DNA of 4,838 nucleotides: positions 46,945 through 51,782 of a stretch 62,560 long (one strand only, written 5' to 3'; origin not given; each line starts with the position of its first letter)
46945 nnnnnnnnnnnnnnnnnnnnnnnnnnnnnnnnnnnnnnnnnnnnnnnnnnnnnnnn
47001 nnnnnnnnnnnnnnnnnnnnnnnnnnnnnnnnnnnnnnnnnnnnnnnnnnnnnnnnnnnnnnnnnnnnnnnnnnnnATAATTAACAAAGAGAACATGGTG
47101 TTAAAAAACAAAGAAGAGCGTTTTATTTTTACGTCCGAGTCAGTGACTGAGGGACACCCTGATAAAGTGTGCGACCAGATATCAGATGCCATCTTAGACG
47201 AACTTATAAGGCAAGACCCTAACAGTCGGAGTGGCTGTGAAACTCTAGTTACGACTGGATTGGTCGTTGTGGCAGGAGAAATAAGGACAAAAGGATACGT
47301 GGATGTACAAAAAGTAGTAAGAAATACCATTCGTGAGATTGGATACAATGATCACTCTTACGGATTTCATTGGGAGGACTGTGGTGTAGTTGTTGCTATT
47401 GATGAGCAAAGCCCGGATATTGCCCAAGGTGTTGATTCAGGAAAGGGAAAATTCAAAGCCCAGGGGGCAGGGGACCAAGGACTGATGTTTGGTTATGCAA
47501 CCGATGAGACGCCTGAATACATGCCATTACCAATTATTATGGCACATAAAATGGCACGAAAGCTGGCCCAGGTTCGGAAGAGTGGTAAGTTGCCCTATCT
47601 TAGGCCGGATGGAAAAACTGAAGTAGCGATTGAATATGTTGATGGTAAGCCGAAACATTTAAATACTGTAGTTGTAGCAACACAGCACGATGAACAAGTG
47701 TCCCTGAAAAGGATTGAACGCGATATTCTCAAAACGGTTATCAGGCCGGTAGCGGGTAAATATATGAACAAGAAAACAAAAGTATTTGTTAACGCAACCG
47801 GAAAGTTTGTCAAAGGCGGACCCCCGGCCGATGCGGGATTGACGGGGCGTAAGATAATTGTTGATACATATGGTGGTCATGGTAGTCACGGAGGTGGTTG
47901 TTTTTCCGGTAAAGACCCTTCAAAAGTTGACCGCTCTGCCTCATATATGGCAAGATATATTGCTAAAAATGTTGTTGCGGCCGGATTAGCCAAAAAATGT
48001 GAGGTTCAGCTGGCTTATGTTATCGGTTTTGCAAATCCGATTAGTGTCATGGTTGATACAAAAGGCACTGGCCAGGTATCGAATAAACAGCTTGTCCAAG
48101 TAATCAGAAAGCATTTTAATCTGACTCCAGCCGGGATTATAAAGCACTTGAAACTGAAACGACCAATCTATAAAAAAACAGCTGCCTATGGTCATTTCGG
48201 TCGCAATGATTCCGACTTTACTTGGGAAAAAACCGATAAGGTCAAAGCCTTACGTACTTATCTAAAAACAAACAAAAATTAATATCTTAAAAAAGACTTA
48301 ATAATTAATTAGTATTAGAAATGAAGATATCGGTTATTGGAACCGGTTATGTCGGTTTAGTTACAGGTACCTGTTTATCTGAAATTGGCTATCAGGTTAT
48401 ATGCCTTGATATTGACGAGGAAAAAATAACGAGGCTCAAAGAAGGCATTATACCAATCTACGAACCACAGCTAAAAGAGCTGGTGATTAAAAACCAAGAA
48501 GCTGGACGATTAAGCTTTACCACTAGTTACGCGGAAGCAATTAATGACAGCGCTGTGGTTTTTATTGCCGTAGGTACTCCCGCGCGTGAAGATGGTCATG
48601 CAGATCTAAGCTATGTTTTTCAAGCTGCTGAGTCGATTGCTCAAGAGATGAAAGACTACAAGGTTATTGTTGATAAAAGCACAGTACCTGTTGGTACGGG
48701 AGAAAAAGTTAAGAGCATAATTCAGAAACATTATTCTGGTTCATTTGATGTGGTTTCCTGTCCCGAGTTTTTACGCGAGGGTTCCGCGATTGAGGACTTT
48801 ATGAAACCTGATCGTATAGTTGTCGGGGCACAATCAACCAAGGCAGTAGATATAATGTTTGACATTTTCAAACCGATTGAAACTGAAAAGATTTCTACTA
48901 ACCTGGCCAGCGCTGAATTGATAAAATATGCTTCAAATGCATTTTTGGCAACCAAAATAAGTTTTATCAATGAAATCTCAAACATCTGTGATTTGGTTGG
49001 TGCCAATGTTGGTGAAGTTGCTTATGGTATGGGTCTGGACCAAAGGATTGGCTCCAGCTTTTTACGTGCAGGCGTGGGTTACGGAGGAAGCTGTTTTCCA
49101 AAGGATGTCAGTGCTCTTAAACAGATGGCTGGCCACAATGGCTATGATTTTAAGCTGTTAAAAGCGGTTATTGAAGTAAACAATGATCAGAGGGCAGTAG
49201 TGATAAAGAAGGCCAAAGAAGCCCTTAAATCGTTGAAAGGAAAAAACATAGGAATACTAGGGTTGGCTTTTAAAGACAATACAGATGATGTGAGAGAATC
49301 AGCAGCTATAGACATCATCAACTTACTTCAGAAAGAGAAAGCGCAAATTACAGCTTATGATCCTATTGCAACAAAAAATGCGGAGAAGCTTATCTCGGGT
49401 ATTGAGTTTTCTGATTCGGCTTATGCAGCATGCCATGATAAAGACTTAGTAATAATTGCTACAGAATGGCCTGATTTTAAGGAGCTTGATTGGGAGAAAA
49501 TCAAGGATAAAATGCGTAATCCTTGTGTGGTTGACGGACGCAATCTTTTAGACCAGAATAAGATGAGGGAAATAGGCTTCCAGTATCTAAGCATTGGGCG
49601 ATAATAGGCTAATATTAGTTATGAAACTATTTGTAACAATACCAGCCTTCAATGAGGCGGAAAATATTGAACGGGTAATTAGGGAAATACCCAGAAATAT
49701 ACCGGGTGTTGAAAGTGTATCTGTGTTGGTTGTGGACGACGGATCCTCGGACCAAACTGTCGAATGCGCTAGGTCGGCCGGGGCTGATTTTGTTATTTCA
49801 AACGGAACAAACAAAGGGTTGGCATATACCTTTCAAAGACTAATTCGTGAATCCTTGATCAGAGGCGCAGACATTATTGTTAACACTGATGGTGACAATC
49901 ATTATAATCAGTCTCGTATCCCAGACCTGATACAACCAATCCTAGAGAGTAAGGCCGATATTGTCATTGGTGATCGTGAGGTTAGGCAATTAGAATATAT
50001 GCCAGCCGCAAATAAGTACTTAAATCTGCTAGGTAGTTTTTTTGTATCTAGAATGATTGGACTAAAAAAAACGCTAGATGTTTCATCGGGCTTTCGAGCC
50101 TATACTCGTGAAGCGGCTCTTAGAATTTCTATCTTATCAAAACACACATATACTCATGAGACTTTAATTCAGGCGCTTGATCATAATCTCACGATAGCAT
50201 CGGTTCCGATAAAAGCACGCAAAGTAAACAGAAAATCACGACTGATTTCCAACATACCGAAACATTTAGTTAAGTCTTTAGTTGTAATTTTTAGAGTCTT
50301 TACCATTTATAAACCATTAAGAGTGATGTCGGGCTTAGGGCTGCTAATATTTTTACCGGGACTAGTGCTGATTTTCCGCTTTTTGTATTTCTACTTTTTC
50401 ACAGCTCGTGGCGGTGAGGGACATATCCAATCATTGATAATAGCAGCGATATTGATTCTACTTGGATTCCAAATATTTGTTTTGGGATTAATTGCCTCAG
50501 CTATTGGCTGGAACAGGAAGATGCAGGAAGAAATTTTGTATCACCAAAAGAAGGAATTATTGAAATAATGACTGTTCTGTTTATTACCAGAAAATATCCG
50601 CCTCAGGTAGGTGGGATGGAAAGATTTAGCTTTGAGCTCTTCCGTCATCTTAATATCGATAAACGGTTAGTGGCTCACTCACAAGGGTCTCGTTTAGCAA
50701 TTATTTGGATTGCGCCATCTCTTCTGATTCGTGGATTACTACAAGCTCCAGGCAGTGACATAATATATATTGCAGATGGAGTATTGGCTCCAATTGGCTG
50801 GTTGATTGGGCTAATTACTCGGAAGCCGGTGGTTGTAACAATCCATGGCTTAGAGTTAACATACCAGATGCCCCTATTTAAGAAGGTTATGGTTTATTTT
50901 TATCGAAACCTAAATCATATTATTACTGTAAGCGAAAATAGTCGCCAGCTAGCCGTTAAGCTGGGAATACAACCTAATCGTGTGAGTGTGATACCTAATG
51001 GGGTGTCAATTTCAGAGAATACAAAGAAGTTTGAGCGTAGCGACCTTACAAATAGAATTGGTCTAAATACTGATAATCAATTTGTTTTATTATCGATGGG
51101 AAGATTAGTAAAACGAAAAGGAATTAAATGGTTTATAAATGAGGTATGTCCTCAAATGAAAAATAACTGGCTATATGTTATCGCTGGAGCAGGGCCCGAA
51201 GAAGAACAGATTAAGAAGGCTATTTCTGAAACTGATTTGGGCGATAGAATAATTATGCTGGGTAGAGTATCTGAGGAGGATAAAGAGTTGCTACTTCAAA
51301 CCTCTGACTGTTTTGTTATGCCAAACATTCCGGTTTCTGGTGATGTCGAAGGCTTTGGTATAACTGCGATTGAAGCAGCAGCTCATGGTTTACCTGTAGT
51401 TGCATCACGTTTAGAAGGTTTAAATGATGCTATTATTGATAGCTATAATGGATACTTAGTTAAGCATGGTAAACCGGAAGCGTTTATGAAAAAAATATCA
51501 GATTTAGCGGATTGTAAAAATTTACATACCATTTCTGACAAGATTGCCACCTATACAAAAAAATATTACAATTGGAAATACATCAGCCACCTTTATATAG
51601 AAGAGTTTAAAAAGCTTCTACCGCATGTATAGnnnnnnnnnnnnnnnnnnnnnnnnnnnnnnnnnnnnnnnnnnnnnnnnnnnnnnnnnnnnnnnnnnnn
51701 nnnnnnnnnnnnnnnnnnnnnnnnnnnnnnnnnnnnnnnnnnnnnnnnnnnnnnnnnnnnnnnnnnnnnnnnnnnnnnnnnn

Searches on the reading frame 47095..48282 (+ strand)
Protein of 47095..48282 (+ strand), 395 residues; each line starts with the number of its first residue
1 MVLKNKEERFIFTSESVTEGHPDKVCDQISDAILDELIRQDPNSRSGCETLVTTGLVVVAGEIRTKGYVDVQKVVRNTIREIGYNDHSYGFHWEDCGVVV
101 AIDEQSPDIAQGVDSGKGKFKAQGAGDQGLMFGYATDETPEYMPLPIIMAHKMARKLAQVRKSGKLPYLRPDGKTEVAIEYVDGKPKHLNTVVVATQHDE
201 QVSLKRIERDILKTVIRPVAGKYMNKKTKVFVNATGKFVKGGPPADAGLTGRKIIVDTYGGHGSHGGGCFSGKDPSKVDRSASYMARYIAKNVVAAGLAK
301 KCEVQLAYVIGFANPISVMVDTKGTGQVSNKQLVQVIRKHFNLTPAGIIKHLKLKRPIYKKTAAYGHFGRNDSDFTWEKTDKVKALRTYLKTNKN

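Call 107: search_protein_families(library=pfam, proteins=[window:47095-48282:+], max_evalue=0.001)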
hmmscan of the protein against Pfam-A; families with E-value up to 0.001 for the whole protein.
window:47095-48282:+ (395 aa): 3 families
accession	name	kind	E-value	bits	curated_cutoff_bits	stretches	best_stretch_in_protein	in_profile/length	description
PF02773.21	S-AdoMet_synt_C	-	6.3e-68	227.5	25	1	241-379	2-138/138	S-adenosylmethionine synthetase, C-terminal domain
PF02772.21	S-AdoMet_synt_M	-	3.6e-46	156.6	29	1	123-238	2-120/120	S-adenosylmethionine synthetase, central domain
PF00438.25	S-AdoMet_synt_N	-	1.7e-45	154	33.1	1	10-107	2-99/99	S-adenosylmethionine synthetase, N-terminal domain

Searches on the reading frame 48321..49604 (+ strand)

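Call 107: search_protein_families(library=pfam, proteins=[window:48321-49604:+], max_evalue=0.001)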
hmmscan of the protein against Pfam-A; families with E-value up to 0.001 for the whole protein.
window:48321-49604:+ (427 aa): 6 families
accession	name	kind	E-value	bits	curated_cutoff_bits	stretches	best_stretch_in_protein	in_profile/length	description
PF03721.20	UDPG_MGDP_dh_N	-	9.9e-69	231.1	27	1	1-179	1-184/187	UDP-glucose/GDP-mannose dehydrogenase family, NAD binding domain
PF00984.24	UDPG_MGDP_dh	-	5.5e-38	129.4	25.4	1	197-288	2-93/94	UDP-glucose/GDP-mannose dehydrogenase family, central domain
PF03720.21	UDPG_MGDP_dh_C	-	6.8e-37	126.4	30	1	311-412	1-103/103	UDP-glucose/GDP-mannose dehydrogenase family, UDP binding domain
PF02737.24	3HCDH_N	-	1.2e-08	35.5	22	1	2-83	1-85/180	3-hydroxyacyl-CoA dehydrogenase, NAD binding domain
PF03446.21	NAD_binding_2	-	6.7e-06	26.7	21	1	2-137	1-110/161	NAD binding domain of 6-phosphogluconate dehydrogenase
PF03807.23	F420_oxidored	-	4.4e-05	24.4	21.6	0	2-88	1-71/94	NADP oxidoreductase coenzyme F420-dependent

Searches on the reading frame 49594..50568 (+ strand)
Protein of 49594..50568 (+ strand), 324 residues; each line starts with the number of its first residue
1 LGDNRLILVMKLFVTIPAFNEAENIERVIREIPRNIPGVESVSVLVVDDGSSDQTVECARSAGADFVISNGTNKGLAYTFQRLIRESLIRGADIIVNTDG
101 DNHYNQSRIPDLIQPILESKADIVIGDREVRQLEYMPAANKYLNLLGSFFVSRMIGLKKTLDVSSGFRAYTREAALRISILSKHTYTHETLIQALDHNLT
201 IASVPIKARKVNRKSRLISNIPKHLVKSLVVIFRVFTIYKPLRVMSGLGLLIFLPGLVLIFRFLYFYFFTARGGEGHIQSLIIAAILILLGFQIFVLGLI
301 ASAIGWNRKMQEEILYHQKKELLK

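Call 107: search_protein_families(library=pfam, proteins=[window:49594-50568:+], max_evalue=0.001)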
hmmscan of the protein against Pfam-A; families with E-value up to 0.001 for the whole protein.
window:49594-50568:+ (324 aa): 2 families
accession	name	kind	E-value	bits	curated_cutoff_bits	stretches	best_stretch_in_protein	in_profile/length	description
PF00535.33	Glycos_transf_2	-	2.4e-17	63.8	23.3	1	14-175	2-164/168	Glycosyl transferase family 2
PF13641.12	Glyco_tranf_2_3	-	6.4e-05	23.5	27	1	13-142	4-137/230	Glycosyltransferase like family 2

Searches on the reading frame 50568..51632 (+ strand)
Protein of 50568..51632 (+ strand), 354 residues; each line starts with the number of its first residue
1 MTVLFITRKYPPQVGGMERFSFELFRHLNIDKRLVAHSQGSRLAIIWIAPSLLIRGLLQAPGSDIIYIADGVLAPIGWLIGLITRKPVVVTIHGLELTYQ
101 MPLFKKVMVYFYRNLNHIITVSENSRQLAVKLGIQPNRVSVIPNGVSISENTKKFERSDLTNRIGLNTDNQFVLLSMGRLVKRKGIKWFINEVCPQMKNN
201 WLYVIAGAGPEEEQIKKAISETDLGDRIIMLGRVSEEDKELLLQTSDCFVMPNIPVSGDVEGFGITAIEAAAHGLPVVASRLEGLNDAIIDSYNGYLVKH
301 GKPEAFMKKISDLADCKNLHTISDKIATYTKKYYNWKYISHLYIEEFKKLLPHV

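Call 107: search_protein_families(library=pfam, proteins=[window:50568-51632:+], max_evalue=0.001)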
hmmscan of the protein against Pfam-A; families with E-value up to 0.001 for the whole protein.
window:50568-51632:+ (354 aa): 6 families
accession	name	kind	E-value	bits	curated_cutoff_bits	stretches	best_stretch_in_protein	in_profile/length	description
PF00534.26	Glycos_transf_1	-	2.6e-35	121.9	26.4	1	168-320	12-162/172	Glycosyl transferases group 1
PF13692.12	Glyco_trans_1_4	-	1.7e-31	109.9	27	1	172-314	2-140/142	Glycosyl transferases group 1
PF13439.12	Glyco_transf_4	-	1.6e-16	61.2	28.5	1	40-149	51-169/170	Glycosyltransferase Family 4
PF13579.12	Glyco_trans_4_4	-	5.9e-12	46.6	29.7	1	42-145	56-158/158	Glycosyl transferase 4-like domain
PF20706.3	GT4-conflict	-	9.5e-07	28.6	26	1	167-292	193-323/385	Family 4 Glycosyltransferase in conflict systems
PF20794.3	bPH_7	-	0.0005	20.1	25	1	65-128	35-94/135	Bacterial PH domain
